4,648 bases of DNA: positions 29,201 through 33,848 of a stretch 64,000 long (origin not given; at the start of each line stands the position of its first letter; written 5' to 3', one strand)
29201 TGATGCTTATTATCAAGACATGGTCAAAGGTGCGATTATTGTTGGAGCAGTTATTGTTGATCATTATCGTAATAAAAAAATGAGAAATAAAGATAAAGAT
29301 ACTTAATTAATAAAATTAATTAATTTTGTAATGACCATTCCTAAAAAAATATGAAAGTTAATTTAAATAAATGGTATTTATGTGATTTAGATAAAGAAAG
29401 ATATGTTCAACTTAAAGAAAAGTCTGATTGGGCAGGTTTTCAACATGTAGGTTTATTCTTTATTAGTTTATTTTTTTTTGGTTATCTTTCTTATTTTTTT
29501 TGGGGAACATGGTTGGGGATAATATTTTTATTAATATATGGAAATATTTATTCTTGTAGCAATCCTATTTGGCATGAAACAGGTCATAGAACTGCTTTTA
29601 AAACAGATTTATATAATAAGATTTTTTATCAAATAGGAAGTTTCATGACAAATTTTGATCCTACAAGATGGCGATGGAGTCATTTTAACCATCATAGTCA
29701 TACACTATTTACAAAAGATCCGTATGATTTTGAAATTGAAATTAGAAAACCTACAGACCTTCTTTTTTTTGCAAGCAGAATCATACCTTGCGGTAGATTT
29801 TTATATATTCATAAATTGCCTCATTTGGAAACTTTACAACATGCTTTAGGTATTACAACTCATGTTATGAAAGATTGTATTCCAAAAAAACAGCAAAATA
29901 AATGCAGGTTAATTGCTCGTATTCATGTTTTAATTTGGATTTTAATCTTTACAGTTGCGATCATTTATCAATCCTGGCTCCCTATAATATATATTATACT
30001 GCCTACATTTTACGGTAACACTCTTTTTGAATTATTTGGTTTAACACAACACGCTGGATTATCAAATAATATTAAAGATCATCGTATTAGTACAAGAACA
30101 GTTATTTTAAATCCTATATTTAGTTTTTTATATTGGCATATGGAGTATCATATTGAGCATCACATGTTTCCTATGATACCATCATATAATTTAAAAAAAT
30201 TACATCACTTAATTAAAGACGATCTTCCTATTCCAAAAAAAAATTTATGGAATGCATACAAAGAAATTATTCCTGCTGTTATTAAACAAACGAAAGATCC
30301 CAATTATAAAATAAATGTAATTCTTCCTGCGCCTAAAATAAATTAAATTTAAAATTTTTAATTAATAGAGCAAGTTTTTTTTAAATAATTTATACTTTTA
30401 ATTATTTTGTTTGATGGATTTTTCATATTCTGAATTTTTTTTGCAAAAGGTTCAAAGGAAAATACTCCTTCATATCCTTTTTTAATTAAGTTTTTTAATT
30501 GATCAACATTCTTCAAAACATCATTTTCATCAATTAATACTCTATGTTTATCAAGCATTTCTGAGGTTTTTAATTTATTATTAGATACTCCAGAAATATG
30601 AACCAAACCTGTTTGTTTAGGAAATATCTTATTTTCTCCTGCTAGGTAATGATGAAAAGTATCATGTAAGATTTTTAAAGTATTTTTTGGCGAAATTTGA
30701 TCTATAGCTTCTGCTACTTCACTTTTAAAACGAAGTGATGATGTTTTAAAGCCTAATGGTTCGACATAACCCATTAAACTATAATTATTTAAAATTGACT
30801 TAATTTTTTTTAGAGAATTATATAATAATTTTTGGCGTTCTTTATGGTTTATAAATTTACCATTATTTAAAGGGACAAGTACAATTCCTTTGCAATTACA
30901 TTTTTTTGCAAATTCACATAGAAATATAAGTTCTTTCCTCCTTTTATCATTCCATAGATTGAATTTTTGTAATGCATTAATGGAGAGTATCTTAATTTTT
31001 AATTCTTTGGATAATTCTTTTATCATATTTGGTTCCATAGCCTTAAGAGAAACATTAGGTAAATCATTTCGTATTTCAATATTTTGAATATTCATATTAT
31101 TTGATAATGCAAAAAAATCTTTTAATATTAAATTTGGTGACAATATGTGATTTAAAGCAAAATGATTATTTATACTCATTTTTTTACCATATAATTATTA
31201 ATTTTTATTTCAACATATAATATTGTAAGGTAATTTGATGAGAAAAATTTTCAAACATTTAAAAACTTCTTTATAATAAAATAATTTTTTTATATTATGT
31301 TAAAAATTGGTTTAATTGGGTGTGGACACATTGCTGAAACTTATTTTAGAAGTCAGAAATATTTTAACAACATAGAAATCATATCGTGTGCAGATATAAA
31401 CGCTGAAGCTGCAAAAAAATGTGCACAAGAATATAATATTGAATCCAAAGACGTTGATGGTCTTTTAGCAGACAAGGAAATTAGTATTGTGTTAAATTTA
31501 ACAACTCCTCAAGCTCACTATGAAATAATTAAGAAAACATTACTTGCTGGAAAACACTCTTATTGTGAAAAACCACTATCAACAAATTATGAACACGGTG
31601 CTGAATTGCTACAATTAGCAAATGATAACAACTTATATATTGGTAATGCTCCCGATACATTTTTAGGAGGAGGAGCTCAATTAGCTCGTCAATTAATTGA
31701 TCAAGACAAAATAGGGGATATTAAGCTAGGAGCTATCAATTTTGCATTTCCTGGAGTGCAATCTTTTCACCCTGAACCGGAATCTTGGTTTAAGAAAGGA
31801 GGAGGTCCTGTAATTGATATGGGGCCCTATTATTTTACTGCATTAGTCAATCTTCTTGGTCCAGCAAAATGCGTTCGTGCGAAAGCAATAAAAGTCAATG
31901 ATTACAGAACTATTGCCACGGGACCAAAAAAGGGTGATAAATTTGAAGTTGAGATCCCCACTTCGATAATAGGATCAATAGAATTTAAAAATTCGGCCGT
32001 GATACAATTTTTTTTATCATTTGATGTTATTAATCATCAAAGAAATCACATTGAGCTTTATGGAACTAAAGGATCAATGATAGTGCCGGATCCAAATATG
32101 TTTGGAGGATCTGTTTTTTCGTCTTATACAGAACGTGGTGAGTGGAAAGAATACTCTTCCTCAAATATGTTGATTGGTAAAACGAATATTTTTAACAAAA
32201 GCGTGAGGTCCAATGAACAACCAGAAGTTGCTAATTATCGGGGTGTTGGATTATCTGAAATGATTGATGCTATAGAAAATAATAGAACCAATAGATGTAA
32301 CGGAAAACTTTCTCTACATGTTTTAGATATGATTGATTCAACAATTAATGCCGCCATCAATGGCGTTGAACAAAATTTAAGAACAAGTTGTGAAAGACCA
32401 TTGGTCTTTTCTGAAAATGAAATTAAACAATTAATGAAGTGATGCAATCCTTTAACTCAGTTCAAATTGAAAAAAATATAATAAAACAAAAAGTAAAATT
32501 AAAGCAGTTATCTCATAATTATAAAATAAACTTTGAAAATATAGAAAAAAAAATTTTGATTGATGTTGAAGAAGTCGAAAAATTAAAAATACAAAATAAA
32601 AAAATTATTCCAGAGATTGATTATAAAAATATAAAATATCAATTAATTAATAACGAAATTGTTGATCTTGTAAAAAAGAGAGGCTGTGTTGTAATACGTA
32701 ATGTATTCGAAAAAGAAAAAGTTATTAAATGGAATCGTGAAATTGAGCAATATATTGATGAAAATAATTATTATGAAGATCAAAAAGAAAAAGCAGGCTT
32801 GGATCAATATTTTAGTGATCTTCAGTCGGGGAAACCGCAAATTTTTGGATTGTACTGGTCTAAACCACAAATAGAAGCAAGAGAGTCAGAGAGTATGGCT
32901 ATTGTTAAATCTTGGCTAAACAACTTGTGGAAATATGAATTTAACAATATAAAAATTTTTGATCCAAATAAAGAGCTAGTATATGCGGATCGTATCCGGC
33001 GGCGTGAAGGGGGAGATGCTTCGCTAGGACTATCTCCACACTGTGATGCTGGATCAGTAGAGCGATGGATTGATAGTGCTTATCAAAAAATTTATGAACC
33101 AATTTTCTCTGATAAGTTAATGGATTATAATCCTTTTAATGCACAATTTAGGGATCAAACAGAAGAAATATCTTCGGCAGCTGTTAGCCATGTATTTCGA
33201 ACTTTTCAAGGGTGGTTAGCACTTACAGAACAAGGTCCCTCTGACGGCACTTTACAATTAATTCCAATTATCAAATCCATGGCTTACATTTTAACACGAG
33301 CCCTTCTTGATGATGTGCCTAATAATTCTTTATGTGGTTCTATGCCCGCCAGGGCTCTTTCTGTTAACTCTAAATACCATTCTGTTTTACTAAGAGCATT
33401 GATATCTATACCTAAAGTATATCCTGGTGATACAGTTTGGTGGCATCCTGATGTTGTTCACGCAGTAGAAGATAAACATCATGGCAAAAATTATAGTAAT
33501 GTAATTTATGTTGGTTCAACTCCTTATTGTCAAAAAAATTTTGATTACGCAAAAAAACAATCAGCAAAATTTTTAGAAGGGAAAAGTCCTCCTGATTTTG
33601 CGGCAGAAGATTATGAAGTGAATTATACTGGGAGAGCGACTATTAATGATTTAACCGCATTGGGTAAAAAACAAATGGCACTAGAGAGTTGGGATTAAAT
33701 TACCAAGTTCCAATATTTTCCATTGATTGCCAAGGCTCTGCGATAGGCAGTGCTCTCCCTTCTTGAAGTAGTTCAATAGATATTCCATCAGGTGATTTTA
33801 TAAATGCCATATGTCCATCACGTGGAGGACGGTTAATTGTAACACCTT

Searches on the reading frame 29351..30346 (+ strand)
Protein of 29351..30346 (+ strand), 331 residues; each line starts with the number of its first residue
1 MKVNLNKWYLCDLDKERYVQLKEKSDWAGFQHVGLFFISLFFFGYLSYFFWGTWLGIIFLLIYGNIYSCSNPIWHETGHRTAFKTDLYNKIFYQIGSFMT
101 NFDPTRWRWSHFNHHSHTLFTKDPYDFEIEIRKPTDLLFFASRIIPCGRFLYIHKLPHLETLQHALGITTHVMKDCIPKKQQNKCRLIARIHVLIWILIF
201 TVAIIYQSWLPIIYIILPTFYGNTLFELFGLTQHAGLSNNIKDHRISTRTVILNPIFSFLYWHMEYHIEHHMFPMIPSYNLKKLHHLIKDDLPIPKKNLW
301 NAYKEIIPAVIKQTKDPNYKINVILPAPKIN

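Call 13: search_protein_families(library=pfam, proteins=[window:29351-30346:+], max_evalue=0.00001)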
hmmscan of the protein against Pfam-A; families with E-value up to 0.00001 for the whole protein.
window:29351-30346:+ (331 aa): 1 family
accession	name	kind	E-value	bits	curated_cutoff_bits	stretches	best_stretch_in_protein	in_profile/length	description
PF00487.30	FA_desaturase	-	3.4e-32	112.6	29.7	1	53-293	2-243/253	Fatty acid desaturase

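Call 24: search_protein_families(library=ncbifam, proteins=[window:29351-30346:+], max_evalue=1e-10)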
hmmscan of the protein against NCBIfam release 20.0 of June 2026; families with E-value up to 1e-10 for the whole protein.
window:29351-30346:+ (331 aa): 0 families

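Call 39: find_related_loci(query=window:29351-30343:+, collection=metagenome_contigs, flank=10000)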
Query window:29351-30343:+ (331 aa) in metagenome_contigs; peptide patterns used: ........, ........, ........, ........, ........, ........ (x = any residue, [..] = any of these).
163 stretches matched a pattern; 77 encode a relative of the query (tblastn E <= 1e-3); 77 distinct loci.
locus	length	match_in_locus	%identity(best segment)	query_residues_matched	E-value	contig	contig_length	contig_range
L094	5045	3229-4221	98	1-331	0e+0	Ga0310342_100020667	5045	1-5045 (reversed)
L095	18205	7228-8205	68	1-326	8e-159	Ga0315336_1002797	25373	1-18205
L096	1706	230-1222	64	1-331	3e-164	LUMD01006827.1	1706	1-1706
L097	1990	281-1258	65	1-326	3e-159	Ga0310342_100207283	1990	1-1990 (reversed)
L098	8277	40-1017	63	1-326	1e-147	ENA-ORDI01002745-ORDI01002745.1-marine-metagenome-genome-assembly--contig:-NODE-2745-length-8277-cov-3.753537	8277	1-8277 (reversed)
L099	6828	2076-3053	63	1-326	1e-147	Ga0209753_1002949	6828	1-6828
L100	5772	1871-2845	64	2-326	8e-147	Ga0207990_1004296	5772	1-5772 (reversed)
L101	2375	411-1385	63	1-326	6e-155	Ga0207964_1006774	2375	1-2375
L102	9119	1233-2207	63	1-326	4e-144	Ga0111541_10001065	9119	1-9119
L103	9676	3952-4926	63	1-326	4e-144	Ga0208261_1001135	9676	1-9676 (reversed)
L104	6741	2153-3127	63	2-326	2e-144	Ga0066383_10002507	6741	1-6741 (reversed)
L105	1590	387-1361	63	1-326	1e-156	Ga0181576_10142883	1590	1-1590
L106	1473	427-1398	63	1-326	3e-156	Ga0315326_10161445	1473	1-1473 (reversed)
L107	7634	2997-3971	62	1-326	3e-143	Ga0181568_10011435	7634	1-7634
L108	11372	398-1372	63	1-326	4e-142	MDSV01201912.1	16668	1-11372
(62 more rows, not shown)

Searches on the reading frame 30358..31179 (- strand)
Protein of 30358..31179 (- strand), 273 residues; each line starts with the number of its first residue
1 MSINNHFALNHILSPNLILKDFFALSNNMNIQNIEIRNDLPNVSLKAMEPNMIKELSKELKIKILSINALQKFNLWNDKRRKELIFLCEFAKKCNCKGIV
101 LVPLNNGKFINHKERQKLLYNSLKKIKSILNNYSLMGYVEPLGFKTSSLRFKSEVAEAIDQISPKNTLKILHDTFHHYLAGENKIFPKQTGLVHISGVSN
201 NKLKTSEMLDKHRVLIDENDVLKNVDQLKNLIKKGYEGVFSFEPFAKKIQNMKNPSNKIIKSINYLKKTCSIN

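Call 13: search_protein_families(library=pfam, proteins=[window:30358-31179:-], max_evalue=0.00001)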
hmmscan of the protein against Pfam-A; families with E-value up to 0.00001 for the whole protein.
window:30358-31179:- (273 aa): 1 family
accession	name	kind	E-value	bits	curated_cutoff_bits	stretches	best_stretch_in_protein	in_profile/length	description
PF01261.30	AP_endonuc_2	-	6.4e-21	75.6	31.1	1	45-268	25-248/249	Xylose isomerase-like TIM barrel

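Call 24: search_protein_families(library=ncbifam, proteins=[window:30358-31179:-], max_evalue=1e-10)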
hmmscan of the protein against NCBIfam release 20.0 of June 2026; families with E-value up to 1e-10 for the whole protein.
window:30358-31179:- (273 aa): 0 families

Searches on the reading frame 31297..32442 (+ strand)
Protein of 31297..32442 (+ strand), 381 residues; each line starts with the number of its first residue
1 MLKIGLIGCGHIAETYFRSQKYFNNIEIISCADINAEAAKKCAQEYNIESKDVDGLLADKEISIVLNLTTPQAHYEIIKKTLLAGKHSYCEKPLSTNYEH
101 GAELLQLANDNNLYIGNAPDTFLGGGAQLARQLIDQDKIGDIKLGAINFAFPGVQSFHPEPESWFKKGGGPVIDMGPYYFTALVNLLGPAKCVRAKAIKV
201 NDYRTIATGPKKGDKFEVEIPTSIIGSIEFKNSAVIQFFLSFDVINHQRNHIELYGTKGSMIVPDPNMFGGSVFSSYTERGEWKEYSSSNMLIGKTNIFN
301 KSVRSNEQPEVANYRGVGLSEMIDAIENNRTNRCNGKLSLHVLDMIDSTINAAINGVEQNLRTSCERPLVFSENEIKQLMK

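Call 13: search_protein_families(library=pfam, proteins=[window:31297-32442:+], max_evalue=0.00001)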
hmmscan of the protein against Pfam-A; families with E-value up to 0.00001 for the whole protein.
window:31297-32442:+ (381 aa): 3 families
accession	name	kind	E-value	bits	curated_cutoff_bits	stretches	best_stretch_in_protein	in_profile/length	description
PF01408.29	GFO_IDH_MocA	-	2.8e-20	73.6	24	1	2-113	1-114/120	Oxidoreductase family, NAD-binding Rossmann fold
PF22725.1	GFO_IDH_MocA_C3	-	9.3e-18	64.9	27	1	128-261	2-123/124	GFO/IDH/MocA C-terminal domain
PF02894.22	GFO_IDH_MocA_C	-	5.9e-10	39.7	22.9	1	131-356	1-213/218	Oxidoreductase family, C-terminal alpha/beta domain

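Call 24: search_protein_families(library=ncbifam, proteins=[window:31297-32442:+], max_evalue=1e-10)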
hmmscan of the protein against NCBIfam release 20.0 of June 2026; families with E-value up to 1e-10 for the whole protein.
window:31297-32442:+ (381 aa): 5 families
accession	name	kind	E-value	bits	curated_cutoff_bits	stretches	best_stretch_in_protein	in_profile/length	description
TIGR04380.1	myo_inos_iolG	equivalog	1.5e-18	66.8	355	1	1-176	1-174/330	inositol 2-dehydrogenase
NF052479.1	LevoglcsnDh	equivalog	2.1e-13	49.8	650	1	3-209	5-224/386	levoglucosan dehydrogenase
NF052679.1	InsChiInosDhIolG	equivalog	6.3e-13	48.4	540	1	2-106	3-111/343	bifunctional inositol 2-dehydrogenase/D-chiro-inositol 1-dehydrogenase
NF040723.1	UDP-GlcNAcDh_Arch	equivalog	2.5e-12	46.9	450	1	2-142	1-141/302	UDP-N-acetylglucosamine 3-dehydrogenase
NF058563.1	BT_2159_fam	equivalog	3.5e-11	42.7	650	1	2-155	1-156/350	disaccharide 3-dehydrogenase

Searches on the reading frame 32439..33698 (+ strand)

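Call 13: search_protein_families(library=pfam, proteins=[window:32439-33698:+], max_evalue=0.00001)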
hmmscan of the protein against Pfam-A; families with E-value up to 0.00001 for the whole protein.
window:32439-33698:+ (419 aa): 1 family
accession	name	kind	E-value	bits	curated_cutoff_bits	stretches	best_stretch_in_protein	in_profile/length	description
PF07350.19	Gig2-like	-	9.8e-128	426.8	27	1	9-415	2-408/408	Gig2-like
